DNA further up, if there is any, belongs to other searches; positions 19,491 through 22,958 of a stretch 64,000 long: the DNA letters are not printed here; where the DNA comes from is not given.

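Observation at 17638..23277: Same promoter plus 119-aa leader ORF duplicated in front of two unrelated cargo genes: candidate modular defence/accessory system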

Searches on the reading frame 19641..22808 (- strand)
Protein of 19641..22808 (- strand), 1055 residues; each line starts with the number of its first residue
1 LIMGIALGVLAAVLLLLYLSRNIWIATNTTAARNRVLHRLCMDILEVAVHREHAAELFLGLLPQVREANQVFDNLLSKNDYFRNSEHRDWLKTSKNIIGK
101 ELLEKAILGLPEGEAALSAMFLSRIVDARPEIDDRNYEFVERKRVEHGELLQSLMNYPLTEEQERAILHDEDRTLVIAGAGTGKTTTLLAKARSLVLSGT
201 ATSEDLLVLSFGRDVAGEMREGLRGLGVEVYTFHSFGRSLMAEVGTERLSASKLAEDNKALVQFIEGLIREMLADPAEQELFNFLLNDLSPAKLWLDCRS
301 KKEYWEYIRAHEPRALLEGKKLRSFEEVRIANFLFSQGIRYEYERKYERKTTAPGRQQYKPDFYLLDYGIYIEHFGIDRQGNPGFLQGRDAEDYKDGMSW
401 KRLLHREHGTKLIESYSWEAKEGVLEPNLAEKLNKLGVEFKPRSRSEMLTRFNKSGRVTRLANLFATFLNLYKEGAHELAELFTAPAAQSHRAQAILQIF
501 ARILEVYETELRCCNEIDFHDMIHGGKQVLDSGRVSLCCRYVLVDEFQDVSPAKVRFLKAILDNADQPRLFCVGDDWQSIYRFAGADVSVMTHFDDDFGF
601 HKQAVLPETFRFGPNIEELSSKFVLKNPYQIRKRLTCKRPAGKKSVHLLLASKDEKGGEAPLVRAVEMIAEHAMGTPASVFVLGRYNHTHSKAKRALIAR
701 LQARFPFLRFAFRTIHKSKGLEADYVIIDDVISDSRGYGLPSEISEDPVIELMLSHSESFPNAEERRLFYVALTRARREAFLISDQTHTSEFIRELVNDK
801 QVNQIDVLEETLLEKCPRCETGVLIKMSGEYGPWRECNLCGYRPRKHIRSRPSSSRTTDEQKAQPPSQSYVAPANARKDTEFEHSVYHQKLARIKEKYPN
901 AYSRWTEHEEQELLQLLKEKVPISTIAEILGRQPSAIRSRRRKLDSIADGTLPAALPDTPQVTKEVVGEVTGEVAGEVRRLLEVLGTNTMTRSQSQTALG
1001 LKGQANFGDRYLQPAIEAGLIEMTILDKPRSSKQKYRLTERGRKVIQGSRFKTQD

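Call 5: search_protein_families(library=pfam, proteins=[window:19641-22808:-], max_evalue=0.1)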
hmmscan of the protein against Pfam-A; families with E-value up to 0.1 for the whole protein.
window:19641-22808:- (1055 aa): 12 families
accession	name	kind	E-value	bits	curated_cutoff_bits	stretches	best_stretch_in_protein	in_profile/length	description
PF00580.27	UvrD-helicase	-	2.6e-40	139.3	23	1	159-598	1-270/271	UvrD/REP helicase N-terminal domain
PF21247.3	Fic-like_C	-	6.2e-22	77.7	27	1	977-1039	2-64/64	Filamentation induced by cAMP protein Fic-like, C-terminal domain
PF13245.12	AAA_19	-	9.2e-17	61.9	25.1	1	164-583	2-133/134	AAA domain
PF13361.12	UvrD_C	-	1.5e-11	44.8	25.6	1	714-784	291-347/350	UvrD-like helicase C-terminal domain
PF13538.12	UvrD_C_2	-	2.2e-11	43.9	27.4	2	757-783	26-52/52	UvrD-like helicase C-terminal domain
PF13604.12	AAA_30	-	2.9e-05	24.3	27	1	160-241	3-81/191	AAA domain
PF13087.12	AAA_12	-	0.0031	17.5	27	1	676-786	109-194/195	AAA domain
PF05367.17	Phage_endo_I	-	0.0039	17.3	29.1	1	319-377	12-69/149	Phage endonuclease I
PF13921.12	Myb_DNA-bind_6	-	0.011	16.3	22.9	1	905-940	1-38/60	Myb-like DNA-binding domain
PF13401.12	AAA_22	-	0.012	16.4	27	0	492-567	46-115/130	AAA domain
PF13384.12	HTH_23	-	0.018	15.3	24.6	1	907-942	4-39/50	Homeodomain-like domain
PF01443.25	Viral_helicase1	-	0.038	14.3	21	0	754-780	197-224/228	Viral superfamily 1 RNA helicase core domain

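Call 10: search_protein_families(library=padloc, proteins=[window:19641-22808:-], max_evalue=0.1)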
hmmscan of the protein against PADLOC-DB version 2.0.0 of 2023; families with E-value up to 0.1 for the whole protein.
window:19641-22808:- (1055 aa): 57 families (the best 25 are shown)
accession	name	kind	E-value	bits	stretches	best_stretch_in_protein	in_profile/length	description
PDLC00114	GajB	-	4e-36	122.8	3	490-697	166-371/635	UrvD helicase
PDLC03802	RTasHel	-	2e-32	110.9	3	157-282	4-122/675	DRT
PDLC00117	GajB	-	7.5e-32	108.6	3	497-619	172-297/604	UrvD helicase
PDLC00132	GajB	-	8.2e-27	92.1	3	499-623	170-298/625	UrvD helicase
PDLC00107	GajB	-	2.6e-26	90.4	3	540-617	217-291/587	UrvD helicase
PDLC00103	GajB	-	8.7e-25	85.7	3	540-685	213-354/612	UrvD helicase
PDLC00130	GajB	-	5.5e-24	82.4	3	538-628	205-294/589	UrvD helicase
PDLC00127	GajB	-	2.2e-23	80.6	3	498-600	156-264/594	UrvD helicase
PDLC00122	GajB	-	2.7e-23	80.7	3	542-629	166-252/502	UrvD helicase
PDLC00104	GajB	-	8.8e-23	78.9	3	161-240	5-91/574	UrvD helicase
PDLC00112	GajB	-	1.6e-22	77.9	3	157-233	5-80/581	UrvD helicase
PDLC00123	GajB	-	6e-20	69.3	3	541-627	179-262/540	UrvD helicase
PDLC00119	GajB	-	2e-19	68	2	540-595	220-273/565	UrvD helicase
PDLC00110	GajB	-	1.7e-18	64.6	3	493-598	220-336/725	UrvD helicase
PDLC00136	GajB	-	2.7e-18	64.2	2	542-621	210-286/570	UrvD helicase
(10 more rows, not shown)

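Call 11: search_protein_families(library=ncbifam, proteins=[window:19641-22808:-], max_evalue=0.1)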
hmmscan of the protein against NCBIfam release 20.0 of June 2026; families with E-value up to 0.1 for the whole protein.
window:19641-22808:- (1055 aa): 19 families
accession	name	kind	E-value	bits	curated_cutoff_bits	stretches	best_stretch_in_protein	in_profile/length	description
NF008276.0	PRK11054.1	equivalog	1.8e-107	360.6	543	2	459-801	350-678/684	DNA helicase IV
TIGR01073.1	pcrA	equivalog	5.8e-32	110.9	911.2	3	489-655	155-323/725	DNA helicase PcrA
TIGR01074.1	rep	equivalog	6.3e-30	104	951.45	3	487-663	150-326/668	DNA helicase Rep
NF008743.0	PRK11773.1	equivalog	1.4e-23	83.1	965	2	494-687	164-357/720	DNA helicase II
TIGR01075.1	uvrD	equivalog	1.5e-23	83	1144.45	2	539-644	209-312/715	DNA helicase II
TIGR02785.1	addA_Gpos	equivalog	6.2e-23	80.6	707.65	3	490-611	331-467/1234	helicase-exonuclease AddAB subunit AddA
NF008172.0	PRK10919.1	equivalog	1.8e-22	79.3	1168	1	488-675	152-338/673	DNA helicase Rep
TIGR00609.1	recB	equivalog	1e-21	76.8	696.05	3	439-593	268-426/1175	exodeoxyribonuclease V subunit beta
TIGR02784.1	addA_alphas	equivalog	1.3e-15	56.9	860.75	2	488-592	332-453/1138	double-strand break repair helicase AddA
NF010485.0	PRK13909.1-2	equivalog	2.4e-13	49.2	650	1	539-616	332-416/909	RecB-like helicase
NF010487.0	PRK13909.1-4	equivalog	7.3e-12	44.4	759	1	540-641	329-437/924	RecB-like helicase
NF041464.1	HelD_BACSU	equivalog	8.6e-10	37.1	419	1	528-799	536-777/779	RNA polymerase recycling motor HelD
NF008128.0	PRK10876.1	equivalog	2.8e-08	31.9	1697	1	498-589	330-428/1181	exodeoxyribonuclease V subunit beta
NF010486.0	PRK13909.1-3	equivalog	2.8e-05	22.4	1109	0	539-611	331-410/921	RecB-like helicase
NF010484.0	PRK13909.1-1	equivalog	4.2e-05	21.5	1074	0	540-602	346-415/945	RecB-like helicase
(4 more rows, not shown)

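Call 60: search_solved_structures(query=window:19641-22808:-, max_evalue=0.001)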
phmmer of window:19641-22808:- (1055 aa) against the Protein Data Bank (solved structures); distinct sequences matched with E-value up to 0.001: 23.
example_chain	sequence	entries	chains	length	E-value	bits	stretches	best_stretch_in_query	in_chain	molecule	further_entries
9dci_A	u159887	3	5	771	7.7e-21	77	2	477-698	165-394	ATP-dependent DNA helicase UvrD1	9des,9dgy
1uaa_A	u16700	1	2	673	7e-19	70.5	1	497-692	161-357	PROTEIN (ATP-DEPENDENT DNA HELICASE REP.)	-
1pjr_A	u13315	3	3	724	5.5e-18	67.6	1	498-649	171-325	PCRA | ATP-DEPENDENT HELICASE PCRA | HELICASE PCRA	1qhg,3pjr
4c2u_A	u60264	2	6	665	4e-17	64.7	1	505-644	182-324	DNA HELICASE II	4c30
4c2t_A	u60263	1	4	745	6.6e-17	64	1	505-644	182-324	DNA HELICASE II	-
2pjr_A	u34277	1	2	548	5.4e-16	61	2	498-649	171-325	PROTEIN (HELICASE PCRA)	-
3lfu_A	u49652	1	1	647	1.3e-11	46.5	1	541-649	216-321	DNA helicase II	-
2is1_A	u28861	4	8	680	1.5e-11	46.3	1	541-649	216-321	DNA helicase II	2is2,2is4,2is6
6ppr_B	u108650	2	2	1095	2.3e-11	45.6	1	145-223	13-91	UvrD/REP helicase | DNA 3'-5' helicase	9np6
6ppu_B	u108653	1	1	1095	2.3e-11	45.6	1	145-223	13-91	UvrD/REP helicase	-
6ppj_B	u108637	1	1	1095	2.7e-11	45.4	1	145-223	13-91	UvrD/REP helicase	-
7sjr_B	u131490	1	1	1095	6.1e-11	44.3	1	145-223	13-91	DNA helicase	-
1qhh_B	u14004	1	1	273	1.2e-09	40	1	502-649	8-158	PROTEIN (PCRA (SUBUNIT))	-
4rgl_A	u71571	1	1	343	2.9e-08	35.4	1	968-1047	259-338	Filamentation induced by cAMP protein Fic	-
8b1t_B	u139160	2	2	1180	3.3e-08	35.2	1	490-617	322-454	RecBCD enzyme subunit RecB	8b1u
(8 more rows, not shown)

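Call 76: find_homologous_proteins(query=window:19641-22808:-, max_evalue=1e-50)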
Query window:19641-22808:- (1055 aa): 1635 proteins with E <= 1e-50 among 8000 candidates; the best 120 are listed.
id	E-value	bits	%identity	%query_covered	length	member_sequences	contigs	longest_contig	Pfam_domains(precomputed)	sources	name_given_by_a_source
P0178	0.0e+0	2388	100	100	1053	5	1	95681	PF13538.13,PF21247.4,PF13361.13,PF13245.13,PF00580.28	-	-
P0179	0.0e+0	1517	80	81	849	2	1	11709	PF13538.13,PF13604.13,PF13361.13,PF13245.13,PF00580.28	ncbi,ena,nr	ncbi:MAG TPA: hypothetical protein ENH11_10495 [Candidatus Acetothermia bacterium]|nr:hypothetical p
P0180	0.0e+0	1317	77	73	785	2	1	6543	PF13538.13,PF13604.13,PF13361.13,PF13245.13,PF00580.28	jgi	-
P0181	0.0e+0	1237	67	80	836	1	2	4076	PF13538.13,PF13604.13,PF13361.13,PF13245.13,PF00580.28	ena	-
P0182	0.0e+0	1198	66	80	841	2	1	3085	PF13538.13,PF13361.13,PF13245.13,PF00580.28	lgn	-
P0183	0.0e+0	1142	61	80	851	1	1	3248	PF13538.13,PF13604.13,PF13361.13,PF13245.13,PF00580.28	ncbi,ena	-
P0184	3.5e-289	980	55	80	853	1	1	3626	PF13538.13,PF01443.25,PF13604.13,PF13361.13,PF13245.13,PF00580.28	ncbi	-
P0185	3.3e-287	974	54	80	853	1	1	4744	PF13538.13,PF13604.13,PF13361.13,PF13245.13,PF00580.28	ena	-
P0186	1.8e-284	965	54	80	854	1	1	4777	PF13538.13,PF13604.13,PF13361.13,PF13245.13,PF00580.28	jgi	-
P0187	6.0e-279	946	54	80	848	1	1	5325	PF13538.13,PF13604.13,PF13361.13,PF13245.13,PF00580.28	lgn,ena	-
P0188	1.7e-278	945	65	61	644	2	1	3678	PF13604.13,PF13245.13,PF00580.28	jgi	-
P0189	3.5e-271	921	52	80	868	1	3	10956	PF13538.13,PF13604.13,PF13361.13,PF13245.13,PF00580.28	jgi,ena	-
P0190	1.7e-168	581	40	75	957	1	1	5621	PF13538.13,PF01396.25,PF13087.13,PF01443.25,PF13604.13,PF13361.13,PF13245.13,PF00580.28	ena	-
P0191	1.8e-167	577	42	68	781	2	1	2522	PF13538.13,PF01396.25,PF13087.13,PF13361.13,PF13245.13,PF00580.28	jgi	jgi:DNA helicase-4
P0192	9.6e-163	562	40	74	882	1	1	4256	PF13538.13,PF01396.25,PF13087.13,PF13361.13,PF13245.13,PF00580.28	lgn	-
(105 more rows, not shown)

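Call 79: find_encoding_contigs(protein=P0179, flank=8000, max_places=2)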
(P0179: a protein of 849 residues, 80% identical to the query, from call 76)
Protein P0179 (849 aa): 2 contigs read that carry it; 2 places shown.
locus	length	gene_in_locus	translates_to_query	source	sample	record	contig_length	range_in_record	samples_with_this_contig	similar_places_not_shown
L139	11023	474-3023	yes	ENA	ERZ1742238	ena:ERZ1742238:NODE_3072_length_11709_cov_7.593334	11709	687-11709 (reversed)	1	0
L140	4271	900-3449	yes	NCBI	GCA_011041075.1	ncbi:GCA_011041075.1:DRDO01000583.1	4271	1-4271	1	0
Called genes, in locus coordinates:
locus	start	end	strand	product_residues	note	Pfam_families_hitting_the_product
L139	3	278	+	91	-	?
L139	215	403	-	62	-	-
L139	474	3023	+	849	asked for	PF00580:UvrD-helicase, PF13245:AAA_19, PF13604:AAA_30 (faint), PF13361:UvrD_C, PF13538:UvrD_C_2 (faint)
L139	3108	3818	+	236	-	PF12686:DUF3800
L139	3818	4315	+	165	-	-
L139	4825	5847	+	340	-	PF13175:AAA_15 (faint), PF13304:AAA_21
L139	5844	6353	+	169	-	-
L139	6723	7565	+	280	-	-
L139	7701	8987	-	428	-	PF01548:DEDD_Tnp_IS110, PF02371:Transposase_20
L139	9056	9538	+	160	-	-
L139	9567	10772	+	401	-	PF13481:AAA_25, PF03796:DnaB_C (faint)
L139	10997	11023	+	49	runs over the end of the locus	-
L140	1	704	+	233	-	PF00665:rve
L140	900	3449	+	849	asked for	PF00580:UvrD-helicase, PF13245:AAA_19, PF13604:AAA_30 (faint), PF13361:UvrD_C, PF13538:UvrD_C_2 (faint)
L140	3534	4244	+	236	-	PF12686:DUF3800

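Call 80: find_encoding_contigs(protein=P0180, flank=8000, max_places=2)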
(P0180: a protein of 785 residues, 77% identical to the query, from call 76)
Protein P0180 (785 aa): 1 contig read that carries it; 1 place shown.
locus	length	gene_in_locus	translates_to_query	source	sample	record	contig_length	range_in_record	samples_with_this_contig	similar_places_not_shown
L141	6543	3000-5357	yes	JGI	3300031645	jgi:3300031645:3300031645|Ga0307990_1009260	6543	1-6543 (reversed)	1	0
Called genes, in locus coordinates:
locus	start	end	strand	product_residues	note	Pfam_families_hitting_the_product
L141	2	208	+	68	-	PF16916:ZT_dimer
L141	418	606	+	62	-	-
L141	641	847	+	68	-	-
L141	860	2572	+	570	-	-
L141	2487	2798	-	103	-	-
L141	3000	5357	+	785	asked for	PF13604:AAA_30 (faint), PF00580:UvrD-helicase, PF13245:AAA_19, PF13361:UvrD_C, PF13538:UvrD_C_2 (faint)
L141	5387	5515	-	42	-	-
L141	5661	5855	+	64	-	-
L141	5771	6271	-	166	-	-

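Call 98: search_protein_families(library=padloc, max_evalue=0.00001, proteins=[L139:3108-3818:+])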
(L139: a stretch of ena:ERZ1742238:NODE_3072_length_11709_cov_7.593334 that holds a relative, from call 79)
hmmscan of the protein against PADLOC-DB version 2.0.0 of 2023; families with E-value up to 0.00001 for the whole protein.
L139:3108-3818:+ (236 aa): 2 families
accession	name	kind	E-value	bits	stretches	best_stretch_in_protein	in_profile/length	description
PDLC04353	PDC-M04A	-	2.7e-98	326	1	1-232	1-229/232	-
PDLC04354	PDC-M04A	-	1.4e-40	137.2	1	55-228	9-182/190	-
